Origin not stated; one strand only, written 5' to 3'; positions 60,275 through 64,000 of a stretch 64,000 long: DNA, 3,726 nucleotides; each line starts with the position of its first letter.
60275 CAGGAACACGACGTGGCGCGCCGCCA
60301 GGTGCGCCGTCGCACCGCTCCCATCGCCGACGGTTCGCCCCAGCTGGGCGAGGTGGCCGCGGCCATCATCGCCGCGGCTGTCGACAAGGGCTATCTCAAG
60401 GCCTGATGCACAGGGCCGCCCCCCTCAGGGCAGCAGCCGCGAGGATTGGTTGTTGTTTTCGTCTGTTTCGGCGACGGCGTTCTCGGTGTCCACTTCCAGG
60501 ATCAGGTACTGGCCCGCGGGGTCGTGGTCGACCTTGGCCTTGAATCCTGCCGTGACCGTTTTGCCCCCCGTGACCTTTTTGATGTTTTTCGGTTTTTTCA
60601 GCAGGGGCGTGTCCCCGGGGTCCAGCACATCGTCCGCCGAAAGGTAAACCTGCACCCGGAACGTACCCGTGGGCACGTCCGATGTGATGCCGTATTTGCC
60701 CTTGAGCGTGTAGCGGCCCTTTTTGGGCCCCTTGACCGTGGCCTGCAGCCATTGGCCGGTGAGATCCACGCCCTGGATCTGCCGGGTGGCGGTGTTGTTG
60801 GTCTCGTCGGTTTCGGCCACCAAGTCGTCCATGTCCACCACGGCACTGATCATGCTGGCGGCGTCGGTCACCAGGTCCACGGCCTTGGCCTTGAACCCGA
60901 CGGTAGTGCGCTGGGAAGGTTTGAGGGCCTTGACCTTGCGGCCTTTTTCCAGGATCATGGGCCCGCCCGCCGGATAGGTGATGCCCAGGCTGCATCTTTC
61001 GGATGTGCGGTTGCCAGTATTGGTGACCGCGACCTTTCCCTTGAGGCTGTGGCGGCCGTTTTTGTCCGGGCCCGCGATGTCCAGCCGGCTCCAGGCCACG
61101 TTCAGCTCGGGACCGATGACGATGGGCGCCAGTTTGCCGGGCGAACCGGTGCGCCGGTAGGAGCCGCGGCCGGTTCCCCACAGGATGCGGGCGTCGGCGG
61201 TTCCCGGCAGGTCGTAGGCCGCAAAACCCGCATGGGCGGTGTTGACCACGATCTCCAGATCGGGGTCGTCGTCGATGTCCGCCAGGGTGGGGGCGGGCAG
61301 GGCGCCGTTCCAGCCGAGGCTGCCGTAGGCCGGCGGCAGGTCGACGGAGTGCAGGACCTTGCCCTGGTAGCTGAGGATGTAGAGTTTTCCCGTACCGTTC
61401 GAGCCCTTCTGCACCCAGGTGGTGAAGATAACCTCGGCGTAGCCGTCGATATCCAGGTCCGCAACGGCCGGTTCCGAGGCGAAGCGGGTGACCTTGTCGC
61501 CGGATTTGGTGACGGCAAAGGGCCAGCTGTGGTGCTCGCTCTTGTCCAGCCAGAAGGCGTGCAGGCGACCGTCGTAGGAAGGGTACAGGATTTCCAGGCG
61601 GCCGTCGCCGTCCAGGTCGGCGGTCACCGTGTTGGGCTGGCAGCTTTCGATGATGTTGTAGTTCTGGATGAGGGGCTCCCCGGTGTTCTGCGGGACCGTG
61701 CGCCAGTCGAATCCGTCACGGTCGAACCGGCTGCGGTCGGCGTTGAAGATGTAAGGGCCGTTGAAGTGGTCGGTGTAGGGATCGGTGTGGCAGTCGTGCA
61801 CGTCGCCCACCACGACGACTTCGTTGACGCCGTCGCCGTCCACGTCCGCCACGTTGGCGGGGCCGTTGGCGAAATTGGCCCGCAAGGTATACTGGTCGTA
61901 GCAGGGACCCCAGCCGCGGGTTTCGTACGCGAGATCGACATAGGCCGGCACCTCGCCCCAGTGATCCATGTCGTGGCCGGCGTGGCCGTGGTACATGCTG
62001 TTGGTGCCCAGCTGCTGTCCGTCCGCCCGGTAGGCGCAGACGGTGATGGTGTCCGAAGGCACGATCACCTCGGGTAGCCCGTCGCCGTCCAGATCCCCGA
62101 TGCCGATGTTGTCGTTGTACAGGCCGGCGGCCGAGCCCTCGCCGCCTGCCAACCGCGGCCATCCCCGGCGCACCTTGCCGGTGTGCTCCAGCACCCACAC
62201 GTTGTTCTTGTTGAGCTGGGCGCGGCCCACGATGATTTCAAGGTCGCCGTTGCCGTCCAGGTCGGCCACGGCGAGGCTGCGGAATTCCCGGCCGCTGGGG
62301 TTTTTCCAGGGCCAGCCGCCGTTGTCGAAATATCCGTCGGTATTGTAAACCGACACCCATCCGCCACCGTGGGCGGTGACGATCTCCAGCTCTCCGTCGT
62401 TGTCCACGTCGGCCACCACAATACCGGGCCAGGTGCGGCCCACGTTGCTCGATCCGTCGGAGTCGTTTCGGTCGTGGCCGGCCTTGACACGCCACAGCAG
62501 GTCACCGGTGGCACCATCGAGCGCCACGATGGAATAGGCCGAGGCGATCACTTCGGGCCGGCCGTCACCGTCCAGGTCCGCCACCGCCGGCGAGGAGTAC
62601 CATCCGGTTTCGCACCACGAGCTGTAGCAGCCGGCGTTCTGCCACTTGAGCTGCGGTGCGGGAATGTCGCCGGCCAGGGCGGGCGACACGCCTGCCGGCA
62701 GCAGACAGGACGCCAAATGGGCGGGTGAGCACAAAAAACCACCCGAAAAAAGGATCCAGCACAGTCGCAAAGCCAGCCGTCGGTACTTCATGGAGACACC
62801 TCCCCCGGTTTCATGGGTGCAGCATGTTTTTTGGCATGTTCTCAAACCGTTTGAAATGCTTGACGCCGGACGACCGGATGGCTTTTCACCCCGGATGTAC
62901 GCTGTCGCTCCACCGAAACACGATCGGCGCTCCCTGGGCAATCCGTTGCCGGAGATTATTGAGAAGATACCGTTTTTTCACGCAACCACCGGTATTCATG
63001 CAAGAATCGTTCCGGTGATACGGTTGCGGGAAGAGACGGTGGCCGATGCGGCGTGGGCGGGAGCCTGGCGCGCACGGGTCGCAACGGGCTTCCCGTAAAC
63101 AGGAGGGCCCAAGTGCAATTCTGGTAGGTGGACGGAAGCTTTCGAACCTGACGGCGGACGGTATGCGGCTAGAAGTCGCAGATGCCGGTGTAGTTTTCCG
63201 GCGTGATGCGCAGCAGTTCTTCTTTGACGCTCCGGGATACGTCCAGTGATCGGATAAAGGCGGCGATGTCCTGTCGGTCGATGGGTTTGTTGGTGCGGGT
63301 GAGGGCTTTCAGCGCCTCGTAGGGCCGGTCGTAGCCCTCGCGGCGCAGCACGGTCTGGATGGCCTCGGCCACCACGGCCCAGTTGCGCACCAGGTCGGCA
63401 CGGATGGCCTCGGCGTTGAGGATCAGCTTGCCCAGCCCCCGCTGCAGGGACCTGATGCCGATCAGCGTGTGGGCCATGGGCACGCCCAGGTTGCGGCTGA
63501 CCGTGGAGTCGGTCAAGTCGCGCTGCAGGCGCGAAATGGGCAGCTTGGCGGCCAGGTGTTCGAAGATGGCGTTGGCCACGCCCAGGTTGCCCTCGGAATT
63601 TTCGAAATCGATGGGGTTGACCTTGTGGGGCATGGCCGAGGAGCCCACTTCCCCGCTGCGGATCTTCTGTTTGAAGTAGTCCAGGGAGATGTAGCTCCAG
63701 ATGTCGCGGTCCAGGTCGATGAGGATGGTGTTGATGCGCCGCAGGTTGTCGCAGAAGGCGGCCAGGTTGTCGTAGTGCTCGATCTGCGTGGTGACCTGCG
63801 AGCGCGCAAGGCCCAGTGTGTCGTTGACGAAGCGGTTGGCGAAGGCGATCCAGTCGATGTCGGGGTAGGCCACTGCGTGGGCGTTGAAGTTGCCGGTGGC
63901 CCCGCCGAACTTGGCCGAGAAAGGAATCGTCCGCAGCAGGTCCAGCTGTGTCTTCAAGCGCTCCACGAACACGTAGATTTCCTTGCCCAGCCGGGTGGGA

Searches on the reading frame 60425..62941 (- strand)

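Call 15: search_protein_families(library=pfam, proteins=[window:60425-62941:-], max_evalue=0.00001)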
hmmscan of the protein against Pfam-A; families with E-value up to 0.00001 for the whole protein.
window:60425-62941:- (838 aa): 3 families
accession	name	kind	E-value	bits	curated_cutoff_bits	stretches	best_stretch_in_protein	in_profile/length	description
PF13517.12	FG-GAP_3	-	1.7e-29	102.7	26.9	3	227-294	1-61/61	FG-GAP-like repeat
PF01839.29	FG-GAP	-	1.4e-18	66.8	22.1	0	116-136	3-23/37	FG-GAP repeat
PF07705.17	CARDB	-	1.2e-16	61.2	22.7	1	632-719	20-100/101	CARDB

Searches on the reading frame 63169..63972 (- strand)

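Call 15: search_protein_families(library=pfam, proteins=[window:63169-63972:-], max_evalue=0.00001)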
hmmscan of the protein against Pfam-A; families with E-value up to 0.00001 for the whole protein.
window:63169-63972:- (267 aa): 2 families
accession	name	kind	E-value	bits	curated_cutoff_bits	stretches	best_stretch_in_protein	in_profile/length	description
PF08328.16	ASL_C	-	5.4e-46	155.8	35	1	147-262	1-115/115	Adenylosuccinate lyase C-terminal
PF00206.25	Lyase_1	-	8.8e-19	68.5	27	1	18-129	194-306/312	Lyase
